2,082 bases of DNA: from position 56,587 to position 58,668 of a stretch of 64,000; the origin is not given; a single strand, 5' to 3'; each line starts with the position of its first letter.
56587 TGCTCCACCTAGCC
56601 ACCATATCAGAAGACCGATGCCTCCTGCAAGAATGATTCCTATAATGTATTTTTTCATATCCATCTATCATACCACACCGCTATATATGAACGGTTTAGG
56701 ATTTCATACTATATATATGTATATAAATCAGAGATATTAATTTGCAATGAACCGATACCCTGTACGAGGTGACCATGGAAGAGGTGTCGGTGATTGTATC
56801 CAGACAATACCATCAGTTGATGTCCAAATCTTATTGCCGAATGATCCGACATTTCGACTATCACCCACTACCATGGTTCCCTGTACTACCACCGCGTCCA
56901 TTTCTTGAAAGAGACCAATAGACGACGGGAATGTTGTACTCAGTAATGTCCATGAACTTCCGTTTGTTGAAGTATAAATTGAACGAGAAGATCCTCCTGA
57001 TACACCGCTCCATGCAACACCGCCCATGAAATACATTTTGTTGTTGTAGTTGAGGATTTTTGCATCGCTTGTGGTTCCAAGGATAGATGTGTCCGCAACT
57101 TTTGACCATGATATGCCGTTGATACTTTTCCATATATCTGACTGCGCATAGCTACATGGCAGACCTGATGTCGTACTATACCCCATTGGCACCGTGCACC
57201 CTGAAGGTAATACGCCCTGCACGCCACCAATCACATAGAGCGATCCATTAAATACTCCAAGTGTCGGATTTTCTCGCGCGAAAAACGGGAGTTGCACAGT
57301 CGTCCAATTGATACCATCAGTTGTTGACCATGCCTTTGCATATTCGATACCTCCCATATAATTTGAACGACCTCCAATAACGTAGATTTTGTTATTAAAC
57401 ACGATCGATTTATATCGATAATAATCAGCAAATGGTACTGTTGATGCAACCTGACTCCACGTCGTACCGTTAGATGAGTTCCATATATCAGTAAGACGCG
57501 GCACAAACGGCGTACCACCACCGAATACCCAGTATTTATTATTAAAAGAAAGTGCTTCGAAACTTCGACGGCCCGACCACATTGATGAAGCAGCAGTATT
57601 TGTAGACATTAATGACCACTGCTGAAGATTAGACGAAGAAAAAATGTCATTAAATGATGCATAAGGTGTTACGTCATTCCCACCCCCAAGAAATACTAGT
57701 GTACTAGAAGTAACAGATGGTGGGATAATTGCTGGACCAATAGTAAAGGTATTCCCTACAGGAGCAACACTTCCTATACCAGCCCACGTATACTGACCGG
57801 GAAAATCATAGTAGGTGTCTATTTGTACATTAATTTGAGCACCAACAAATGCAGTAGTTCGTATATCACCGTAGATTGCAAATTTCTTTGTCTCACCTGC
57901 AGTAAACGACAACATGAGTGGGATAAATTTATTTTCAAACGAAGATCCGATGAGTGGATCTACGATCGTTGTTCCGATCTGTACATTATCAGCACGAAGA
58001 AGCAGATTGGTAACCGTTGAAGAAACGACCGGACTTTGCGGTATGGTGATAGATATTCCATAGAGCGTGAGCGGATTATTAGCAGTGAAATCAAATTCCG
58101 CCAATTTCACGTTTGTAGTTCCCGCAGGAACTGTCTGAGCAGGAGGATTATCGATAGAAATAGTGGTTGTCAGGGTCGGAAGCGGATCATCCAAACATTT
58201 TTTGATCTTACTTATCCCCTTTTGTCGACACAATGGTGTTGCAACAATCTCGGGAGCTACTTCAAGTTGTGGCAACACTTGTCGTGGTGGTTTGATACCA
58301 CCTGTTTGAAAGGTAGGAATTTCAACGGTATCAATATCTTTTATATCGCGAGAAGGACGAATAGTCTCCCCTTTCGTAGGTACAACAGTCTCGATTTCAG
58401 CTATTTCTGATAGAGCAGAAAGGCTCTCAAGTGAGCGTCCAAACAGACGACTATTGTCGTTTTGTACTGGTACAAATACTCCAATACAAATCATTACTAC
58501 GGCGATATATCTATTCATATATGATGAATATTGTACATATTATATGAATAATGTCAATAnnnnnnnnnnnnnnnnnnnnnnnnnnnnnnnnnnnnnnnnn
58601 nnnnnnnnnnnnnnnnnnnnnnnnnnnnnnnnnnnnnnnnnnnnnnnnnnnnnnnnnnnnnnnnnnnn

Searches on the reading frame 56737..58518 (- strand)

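Call 57: search_protein_families(library=pfam, proteins=[window:56737-58518:-], max_evalue=0.001)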
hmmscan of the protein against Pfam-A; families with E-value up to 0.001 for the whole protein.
window:56737-58518:- (593 aa): 2 families
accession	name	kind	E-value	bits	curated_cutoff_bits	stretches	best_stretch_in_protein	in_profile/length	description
PF01344.31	Kelch_1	-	5.4e-06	26.2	20.1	0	368-386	4-22/46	Kelch motif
PF07646.21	Kelch_2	-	0.00091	19.5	21.3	0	367-387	3-22/48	Kelch motif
